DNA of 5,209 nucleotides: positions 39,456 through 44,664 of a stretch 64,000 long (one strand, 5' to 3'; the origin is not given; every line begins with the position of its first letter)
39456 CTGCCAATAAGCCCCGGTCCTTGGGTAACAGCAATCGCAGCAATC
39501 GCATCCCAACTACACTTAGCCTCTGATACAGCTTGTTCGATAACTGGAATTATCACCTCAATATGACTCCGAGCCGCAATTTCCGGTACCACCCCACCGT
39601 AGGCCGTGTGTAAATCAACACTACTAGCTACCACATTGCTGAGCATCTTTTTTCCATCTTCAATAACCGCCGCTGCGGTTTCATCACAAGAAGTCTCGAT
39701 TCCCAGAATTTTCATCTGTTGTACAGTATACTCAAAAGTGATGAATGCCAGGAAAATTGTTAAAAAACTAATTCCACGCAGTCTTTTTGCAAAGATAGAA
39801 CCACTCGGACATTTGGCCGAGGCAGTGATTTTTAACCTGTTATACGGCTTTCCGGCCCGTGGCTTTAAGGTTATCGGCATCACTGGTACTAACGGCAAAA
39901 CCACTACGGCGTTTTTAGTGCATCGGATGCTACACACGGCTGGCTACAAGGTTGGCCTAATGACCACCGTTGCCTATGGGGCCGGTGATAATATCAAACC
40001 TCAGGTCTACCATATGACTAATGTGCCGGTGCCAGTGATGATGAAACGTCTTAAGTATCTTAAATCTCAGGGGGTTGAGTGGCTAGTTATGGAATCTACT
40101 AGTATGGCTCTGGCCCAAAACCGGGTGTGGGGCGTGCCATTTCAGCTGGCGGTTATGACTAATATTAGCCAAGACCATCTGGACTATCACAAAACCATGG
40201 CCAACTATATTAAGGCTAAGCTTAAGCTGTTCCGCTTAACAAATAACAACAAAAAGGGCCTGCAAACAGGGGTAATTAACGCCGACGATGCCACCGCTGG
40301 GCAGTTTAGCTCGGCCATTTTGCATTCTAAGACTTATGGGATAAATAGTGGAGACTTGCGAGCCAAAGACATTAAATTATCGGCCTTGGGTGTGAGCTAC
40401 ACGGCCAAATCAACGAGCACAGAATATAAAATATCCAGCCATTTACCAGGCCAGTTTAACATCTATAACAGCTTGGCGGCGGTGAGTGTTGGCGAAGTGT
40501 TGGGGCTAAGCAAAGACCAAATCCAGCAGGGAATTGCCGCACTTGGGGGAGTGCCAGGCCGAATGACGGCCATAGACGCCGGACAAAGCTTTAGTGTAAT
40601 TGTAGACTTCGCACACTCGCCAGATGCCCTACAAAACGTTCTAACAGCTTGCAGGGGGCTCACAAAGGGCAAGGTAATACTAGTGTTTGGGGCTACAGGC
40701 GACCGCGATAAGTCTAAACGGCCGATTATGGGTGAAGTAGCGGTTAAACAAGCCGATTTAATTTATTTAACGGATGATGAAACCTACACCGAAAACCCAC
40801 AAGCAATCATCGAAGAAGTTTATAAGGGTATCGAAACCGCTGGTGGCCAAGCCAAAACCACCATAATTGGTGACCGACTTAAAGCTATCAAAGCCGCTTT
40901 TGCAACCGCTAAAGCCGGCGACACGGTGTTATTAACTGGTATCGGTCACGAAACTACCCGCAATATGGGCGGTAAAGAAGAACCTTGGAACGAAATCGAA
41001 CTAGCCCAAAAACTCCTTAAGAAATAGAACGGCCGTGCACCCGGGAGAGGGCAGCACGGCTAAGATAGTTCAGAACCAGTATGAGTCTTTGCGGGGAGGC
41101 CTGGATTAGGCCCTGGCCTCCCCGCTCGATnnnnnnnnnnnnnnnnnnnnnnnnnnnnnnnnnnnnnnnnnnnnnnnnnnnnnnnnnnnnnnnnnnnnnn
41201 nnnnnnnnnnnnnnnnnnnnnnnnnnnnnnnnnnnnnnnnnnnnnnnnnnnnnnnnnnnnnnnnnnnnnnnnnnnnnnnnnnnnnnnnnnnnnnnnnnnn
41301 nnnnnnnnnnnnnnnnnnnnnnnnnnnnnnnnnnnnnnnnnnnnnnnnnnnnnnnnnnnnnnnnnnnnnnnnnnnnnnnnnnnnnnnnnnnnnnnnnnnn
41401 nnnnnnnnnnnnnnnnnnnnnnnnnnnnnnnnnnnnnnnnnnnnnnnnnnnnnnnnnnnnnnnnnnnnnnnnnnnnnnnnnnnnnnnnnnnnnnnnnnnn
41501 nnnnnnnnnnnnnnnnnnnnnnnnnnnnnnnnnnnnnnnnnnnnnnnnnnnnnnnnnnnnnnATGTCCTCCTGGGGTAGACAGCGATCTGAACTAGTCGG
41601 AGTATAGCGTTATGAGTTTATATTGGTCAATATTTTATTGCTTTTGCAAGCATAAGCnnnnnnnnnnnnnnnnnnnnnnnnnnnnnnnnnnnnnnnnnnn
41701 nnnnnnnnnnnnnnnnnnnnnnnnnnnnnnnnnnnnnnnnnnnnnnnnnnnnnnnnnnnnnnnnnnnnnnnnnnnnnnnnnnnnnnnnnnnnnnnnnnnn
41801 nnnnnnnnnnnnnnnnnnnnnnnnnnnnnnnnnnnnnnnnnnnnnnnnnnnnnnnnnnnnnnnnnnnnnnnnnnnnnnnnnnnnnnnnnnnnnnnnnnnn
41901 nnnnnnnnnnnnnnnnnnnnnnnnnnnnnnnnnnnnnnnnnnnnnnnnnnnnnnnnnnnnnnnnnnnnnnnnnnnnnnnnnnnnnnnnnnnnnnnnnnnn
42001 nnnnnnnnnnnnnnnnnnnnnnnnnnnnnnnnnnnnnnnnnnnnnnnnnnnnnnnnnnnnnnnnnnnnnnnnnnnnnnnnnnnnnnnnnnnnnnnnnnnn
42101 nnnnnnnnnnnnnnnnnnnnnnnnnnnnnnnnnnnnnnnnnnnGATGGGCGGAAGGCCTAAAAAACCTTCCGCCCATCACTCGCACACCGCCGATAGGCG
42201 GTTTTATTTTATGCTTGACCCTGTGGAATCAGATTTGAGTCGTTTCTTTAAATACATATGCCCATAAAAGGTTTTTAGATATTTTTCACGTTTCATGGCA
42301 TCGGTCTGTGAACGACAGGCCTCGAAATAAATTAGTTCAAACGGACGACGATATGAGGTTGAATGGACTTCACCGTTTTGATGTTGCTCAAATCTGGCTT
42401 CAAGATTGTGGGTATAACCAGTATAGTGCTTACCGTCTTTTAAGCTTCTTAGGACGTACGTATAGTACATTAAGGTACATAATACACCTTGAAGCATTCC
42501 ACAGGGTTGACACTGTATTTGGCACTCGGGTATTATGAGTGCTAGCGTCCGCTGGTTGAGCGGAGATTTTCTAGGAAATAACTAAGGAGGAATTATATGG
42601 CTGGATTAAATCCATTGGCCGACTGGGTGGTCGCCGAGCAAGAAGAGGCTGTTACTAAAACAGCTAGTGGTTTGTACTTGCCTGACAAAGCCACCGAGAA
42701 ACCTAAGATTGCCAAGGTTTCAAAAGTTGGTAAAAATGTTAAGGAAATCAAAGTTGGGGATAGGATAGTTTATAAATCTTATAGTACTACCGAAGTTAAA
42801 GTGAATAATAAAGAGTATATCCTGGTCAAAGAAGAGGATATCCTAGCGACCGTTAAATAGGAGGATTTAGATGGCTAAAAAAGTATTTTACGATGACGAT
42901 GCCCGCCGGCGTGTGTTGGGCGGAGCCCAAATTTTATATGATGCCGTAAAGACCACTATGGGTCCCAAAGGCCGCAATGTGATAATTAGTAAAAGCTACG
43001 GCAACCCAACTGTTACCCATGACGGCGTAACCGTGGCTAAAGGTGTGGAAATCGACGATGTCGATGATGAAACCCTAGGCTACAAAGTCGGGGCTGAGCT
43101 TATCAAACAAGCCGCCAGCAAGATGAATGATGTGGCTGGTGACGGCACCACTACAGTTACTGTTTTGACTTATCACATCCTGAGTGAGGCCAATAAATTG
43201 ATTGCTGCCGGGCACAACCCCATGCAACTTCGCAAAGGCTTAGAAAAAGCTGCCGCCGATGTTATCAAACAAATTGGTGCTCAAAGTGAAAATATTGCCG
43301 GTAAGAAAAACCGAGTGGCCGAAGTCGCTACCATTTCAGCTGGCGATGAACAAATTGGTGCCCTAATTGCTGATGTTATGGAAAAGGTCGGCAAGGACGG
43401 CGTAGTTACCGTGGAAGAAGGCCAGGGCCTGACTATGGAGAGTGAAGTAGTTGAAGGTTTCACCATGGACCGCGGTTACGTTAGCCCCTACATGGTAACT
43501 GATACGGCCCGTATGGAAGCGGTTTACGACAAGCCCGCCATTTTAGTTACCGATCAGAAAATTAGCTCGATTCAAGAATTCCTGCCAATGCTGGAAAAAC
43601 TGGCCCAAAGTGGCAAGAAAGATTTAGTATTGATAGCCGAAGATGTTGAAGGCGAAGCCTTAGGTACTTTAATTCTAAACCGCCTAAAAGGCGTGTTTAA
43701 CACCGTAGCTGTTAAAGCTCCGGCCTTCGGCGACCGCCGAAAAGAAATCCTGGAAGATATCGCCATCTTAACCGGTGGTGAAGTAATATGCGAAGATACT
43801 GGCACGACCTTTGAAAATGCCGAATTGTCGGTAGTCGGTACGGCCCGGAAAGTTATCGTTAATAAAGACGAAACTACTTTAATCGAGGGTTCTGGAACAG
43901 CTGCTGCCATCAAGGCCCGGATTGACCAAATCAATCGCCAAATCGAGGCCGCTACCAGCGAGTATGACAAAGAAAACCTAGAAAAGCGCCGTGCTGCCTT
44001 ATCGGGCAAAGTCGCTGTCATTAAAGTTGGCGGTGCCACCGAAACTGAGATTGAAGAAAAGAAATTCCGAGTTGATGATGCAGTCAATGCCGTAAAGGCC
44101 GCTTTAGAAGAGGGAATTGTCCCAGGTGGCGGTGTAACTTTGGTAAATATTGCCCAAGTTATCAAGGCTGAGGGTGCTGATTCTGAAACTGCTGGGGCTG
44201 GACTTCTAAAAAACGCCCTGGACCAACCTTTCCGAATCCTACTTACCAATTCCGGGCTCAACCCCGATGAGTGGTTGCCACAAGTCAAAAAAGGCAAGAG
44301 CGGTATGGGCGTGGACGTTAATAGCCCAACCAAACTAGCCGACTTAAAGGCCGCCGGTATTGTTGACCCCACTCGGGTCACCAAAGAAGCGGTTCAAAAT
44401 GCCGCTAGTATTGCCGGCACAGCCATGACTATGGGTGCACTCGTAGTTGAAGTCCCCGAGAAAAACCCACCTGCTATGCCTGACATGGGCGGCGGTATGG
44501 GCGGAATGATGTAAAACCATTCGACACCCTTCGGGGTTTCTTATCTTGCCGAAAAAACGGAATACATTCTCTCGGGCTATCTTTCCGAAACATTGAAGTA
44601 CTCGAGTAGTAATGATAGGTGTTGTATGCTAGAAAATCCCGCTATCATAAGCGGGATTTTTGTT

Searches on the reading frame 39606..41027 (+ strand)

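Call 79: search_protein_families(library=pfam, proteins=[window:39606-41027:+], max_evalue=0.0001)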
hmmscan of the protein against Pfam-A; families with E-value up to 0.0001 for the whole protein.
window:39606-41027:+ (473 aa): 2 families
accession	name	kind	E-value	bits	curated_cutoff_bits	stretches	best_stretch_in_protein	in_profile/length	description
PF08245.18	Mur_ligase_M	-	1.1e-43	149.9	24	1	92-295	1-199/200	Mur ligase middle domain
PF02875.26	Mur_ligase_C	-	2.2e-27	96.8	28.4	1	318-445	1-125/127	Mur ligase, glutamate ligase domain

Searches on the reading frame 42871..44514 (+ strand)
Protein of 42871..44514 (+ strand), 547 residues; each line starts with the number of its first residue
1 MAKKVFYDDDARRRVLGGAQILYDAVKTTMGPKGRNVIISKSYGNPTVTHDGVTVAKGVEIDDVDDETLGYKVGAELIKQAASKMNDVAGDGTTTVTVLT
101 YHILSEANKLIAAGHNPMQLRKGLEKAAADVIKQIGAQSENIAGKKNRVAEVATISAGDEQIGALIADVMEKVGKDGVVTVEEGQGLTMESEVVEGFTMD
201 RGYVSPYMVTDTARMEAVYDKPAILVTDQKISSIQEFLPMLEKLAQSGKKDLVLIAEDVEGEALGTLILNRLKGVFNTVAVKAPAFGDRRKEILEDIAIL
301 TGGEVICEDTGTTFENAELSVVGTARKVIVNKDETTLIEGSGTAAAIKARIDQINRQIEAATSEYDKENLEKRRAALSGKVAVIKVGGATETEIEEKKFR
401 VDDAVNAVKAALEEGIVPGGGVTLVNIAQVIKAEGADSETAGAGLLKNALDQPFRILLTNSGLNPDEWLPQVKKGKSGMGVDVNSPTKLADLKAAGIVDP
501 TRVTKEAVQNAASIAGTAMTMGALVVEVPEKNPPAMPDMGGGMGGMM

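Call 78: search_protein_families(library=pfam, proteins=[window:42871-44514:+], max_evalue=0.0001)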
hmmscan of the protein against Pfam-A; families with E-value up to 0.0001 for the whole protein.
window:42871-44514:+ (547 aa): 1 family
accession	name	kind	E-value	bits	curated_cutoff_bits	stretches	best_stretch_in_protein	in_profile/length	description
PF00118.29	Cpn60_TCP1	-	7.1e-72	243.1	34.3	1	22-526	1-487/490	TCP-1/cpn60 chaperonin family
